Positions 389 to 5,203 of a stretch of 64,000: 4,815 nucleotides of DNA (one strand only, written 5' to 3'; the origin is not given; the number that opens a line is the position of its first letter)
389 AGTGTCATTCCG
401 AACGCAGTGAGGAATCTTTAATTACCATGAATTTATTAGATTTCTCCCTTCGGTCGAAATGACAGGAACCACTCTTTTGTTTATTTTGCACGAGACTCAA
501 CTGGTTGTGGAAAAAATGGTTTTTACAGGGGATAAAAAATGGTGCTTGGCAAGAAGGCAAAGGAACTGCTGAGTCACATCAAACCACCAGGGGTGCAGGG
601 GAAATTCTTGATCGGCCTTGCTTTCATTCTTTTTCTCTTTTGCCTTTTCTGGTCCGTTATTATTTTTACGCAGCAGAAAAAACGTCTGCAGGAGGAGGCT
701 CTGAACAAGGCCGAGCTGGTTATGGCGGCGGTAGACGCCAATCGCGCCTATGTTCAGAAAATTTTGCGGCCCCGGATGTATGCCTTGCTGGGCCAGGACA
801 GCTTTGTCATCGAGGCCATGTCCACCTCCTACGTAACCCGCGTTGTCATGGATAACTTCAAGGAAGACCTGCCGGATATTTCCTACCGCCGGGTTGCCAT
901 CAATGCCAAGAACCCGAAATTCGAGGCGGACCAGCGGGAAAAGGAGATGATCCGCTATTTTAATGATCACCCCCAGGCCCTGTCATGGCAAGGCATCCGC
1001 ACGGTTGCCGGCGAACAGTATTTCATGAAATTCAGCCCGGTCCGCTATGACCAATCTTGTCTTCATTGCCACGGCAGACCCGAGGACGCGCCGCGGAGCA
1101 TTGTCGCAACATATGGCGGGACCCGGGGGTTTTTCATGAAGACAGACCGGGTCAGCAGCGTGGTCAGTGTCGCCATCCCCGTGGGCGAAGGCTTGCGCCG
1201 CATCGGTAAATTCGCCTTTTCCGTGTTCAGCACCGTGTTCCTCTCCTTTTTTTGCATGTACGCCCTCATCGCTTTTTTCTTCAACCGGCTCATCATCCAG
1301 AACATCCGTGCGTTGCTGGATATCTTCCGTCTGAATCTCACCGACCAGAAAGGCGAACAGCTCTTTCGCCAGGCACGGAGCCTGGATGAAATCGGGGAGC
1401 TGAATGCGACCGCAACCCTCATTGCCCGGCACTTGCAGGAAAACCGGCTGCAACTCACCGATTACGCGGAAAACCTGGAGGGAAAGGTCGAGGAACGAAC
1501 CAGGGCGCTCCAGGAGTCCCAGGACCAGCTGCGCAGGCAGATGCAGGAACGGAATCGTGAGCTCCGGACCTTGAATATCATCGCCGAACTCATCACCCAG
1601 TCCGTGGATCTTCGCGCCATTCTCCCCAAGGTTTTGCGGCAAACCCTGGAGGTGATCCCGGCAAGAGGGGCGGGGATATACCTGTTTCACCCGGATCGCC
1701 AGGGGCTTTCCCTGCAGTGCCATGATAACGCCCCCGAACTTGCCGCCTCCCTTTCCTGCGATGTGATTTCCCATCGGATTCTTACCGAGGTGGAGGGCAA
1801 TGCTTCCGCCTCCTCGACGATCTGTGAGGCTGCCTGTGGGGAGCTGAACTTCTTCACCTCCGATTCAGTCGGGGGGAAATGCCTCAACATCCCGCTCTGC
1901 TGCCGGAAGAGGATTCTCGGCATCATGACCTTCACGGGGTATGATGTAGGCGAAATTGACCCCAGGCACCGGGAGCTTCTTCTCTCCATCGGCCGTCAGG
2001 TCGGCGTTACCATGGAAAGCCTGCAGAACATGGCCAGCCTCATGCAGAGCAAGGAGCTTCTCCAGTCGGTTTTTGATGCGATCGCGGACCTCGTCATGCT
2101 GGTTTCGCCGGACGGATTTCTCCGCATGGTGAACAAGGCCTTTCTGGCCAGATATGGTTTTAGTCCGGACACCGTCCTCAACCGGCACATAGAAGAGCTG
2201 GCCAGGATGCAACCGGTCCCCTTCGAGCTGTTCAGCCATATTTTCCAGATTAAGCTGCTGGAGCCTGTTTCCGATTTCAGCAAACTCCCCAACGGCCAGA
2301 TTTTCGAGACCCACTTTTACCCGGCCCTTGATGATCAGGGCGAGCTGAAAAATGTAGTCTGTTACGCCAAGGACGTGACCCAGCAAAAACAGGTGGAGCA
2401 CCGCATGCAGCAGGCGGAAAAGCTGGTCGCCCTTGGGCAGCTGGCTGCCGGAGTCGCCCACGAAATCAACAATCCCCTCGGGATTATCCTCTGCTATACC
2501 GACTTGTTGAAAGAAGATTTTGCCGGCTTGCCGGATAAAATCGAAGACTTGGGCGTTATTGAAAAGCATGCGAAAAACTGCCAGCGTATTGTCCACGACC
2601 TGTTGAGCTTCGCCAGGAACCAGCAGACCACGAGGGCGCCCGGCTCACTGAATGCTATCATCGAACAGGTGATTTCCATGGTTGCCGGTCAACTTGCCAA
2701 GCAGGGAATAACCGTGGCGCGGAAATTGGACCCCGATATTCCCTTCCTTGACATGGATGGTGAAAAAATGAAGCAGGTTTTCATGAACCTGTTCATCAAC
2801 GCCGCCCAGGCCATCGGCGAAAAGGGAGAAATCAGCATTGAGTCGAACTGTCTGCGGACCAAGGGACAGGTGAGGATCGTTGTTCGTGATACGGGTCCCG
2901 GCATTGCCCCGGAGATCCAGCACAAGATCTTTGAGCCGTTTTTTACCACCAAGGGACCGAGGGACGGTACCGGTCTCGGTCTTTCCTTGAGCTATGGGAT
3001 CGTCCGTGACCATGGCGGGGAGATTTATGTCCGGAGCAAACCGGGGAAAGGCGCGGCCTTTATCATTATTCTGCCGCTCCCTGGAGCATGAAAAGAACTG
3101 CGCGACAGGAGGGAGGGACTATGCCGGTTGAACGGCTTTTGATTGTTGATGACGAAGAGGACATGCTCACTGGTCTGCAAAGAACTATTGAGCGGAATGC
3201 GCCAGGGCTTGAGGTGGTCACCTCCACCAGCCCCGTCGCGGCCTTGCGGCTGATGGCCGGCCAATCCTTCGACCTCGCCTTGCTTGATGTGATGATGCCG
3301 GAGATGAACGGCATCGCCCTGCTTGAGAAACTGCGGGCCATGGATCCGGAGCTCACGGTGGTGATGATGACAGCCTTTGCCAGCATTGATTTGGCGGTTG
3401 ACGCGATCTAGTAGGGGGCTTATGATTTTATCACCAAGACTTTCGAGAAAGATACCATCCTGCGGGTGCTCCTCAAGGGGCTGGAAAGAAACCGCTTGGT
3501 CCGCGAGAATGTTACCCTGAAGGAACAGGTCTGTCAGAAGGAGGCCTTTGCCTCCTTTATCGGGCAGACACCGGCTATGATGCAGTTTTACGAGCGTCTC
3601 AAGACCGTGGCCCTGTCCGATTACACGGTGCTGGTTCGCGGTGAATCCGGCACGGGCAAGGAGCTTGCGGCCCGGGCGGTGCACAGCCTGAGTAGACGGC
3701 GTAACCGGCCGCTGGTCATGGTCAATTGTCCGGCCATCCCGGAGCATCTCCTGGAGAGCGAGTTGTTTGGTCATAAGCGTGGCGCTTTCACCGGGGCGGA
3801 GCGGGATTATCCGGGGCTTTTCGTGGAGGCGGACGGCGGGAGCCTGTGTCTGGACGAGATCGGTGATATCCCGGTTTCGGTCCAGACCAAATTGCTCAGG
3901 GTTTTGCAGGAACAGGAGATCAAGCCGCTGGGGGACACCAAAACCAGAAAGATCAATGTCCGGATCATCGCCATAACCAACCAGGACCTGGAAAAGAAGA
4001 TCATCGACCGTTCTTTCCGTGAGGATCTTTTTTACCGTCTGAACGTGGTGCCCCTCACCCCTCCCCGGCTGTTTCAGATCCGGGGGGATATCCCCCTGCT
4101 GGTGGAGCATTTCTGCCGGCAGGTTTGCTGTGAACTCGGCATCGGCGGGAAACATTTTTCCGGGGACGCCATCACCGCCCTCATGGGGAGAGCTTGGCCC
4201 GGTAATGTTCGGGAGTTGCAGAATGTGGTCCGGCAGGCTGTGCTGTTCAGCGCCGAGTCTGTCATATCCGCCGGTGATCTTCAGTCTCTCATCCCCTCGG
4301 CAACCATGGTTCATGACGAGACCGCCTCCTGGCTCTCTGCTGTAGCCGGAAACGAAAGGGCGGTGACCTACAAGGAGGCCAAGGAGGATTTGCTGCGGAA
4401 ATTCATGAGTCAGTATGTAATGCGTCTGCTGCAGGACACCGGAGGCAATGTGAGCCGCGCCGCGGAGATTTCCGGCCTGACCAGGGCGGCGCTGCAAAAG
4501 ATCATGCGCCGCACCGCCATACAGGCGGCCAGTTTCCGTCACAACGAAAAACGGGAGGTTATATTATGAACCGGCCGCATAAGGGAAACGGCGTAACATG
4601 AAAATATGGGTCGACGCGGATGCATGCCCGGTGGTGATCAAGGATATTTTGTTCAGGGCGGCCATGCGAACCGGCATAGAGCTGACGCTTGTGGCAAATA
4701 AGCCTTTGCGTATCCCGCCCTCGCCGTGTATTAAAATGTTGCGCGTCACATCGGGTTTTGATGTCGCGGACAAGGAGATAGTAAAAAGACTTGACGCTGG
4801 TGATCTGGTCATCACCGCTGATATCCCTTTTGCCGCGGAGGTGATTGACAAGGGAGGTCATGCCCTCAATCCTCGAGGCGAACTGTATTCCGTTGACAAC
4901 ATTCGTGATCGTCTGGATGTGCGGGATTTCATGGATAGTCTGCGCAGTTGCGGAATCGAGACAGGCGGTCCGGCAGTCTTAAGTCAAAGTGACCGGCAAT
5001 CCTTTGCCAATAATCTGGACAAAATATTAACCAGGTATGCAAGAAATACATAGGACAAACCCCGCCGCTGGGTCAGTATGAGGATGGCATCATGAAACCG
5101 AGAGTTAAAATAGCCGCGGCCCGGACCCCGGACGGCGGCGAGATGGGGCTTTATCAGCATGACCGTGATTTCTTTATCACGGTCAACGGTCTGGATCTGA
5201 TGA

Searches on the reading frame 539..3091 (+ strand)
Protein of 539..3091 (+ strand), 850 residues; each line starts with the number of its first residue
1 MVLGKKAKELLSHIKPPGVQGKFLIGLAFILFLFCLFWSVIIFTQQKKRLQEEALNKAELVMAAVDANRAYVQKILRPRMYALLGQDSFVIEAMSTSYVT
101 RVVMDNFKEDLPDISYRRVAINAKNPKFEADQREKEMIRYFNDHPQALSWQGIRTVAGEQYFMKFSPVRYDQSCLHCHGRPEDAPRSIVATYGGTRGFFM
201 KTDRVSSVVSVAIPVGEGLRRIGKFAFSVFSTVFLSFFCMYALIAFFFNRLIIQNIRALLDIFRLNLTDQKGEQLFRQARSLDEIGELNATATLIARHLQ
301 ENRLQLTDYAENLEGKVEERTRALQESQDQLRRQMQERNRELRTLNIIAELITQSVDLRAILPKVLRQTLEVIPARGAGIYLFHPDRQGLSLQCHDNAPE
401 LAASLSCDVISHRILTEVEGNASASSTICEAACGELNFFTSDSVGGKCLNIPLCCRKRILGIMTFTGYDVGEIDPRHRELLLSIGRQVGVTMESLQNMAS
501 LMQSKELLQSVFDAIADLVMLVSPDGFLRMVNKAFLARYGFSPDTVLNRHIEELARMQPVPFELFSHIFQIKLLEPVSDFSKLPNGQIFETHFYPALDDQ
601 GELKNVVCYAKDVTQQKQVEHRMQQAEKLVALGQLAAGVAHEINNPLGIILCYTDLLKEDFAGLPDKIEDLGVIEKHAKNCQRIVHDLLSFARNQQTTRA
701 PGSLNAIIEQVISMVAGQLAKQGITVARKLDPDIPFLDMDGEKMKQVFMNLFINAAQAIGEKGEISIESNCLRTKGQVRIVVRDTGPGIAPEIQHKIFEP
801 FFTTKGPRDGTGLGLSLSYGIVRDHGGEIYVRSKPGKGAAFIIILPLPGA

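Call 7: search_protein_families(library=pfam, proteins=[window:539-3091:+], max_evalue=0.00001)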
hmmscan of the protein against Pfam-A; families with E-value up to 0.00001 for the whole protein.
window:539-3091:+ (850 aa): 5 families
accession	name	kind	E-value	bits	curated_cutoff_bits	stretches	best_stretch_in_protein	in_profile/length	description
PF11845.13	Tll0287-like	-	1.1e-33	117.1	24.1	1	48-214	2-144/144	Tll0287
PF02518.31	HATPase_c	-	3.6e-25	89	26.4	1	740-848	2-110/111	Histidine kinase-, DNA gyrase B-, and HSP90-like ATPase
PF00512.31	HisKA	-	1e-12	48.3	26.9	1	632-696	2-65/66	His Kinase A (phospho-acceptor) domain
PF08448.16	PAS_4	-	9.3e-08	32.7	23.1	1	512-617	1-109/110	PAS fold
PF13426.13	PAS_9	-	5.4e-07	30.3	27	1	519-615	4-103/103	PAS domain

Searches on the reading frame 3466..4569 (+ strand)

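Call 7: search_protein_families(library=pfam, proteins=[window:3466-4569:+], max_evalue=0.00001)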
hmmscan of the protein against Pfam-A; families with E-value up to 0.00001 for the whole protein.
window:3466-4569:+ (367 aa): 4 families
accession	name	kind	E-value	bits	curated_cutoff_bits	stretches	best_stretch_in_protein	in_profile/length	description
PF00158.32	Sigma54_activat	-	3.3e-67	225.8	20.2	1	32-197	2-167/168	Sigma-54 interaction domain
PF25601.1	AAA_lid_14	-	5.7e-20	71.4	27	1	206-279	4-77/87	AAA+ ATPase lid domain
PF14532.12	Sigma54_activ_2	-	1.1e-16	61.8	25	1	32-200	1-136/138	Sigma-54 interaction domain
PF07728.20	AAA_5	-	5.6e-07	30.1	22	1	55-174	2-124/139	AAA domain (dynein-related subfamily)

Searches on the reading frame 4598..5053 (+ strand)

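Call 7: search_protein_families(library=pfam, proteins=[window:4598-5053:+], max_evalue=0.00001)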
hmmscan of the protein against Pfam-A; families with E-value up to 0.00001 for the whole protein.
window:4598-5053:+ (151 aa): 1 family
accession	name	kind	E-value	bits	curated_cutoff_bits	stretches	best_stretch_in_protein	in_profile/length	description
PF02639.20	DUF188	-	1.8e-47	160.7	24.3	1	17-146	1-130/130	Uncharacterized BCR, YaiI/YqxD family COG1671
